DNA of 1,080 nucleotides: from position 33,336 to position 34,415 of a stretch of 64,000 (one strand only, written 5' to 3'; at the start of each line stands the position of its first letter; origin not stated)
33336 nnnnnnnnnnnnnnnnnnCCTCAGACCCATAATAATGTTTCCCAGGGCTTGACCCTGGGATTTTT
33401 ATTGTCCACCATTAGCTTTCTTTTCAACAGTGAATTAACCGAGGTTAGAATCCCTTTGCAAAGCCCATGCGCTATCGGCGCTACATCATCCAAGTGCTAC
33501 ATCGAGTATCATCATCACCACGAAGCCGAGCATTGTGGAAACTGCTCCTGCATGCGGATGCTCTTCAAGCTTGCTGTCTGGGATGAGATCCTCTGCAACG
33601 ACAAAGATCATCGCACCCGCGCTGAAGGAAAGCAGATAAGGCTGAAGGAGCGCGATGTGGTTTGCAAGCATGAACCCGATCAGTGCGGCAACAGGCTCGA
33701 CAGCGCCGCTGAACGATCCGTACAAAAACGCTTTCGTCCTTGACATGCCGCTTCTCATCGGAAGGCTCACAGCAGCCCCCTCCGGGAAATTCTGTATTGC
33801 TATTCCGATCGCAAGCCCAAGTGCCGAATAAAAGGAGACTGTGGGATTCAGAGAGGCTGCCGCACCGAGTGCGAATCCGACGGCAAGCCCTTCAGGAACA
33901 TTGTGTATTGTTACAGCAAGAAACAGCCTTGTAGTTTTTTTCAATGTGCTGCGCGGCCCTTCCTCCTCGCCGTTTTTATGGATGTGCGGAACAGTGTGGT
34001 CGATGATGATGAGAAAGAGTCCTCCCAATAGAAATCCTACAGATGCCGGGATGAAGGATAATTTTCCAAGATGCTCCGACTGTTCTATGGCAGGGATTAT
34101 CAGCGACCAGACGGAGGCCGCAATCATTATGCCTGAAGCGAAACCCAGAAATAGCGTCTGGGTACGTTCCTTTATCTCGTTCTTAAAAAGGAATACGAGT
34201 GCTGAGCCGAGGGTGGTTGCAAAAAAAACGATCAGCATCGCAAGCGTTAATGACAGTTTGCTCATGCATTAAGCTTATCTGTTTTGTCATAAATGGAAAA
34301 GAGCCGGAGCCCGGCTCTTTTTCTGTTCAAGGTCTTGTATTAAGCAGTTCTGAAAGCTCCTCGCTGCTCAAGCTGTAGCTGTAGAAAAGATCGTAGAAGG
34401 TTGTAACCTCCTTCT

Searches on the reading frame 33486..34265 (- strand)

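Call 14: search_protein_families(library=ncbifam, proteins=[window:33486-34265:-], max_evalue=1e-8)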
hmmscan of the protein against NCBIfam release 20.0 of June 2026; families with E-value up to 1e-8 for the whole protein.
window:33486-34265:- (259 aa): 1 family
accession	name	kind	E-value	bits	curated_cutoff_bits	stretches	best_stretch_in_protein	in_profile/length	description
NF003243.0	PRK04201.1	equivalog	1.5e-36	126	252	1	10-253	9-260/266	zinc transporter ZupT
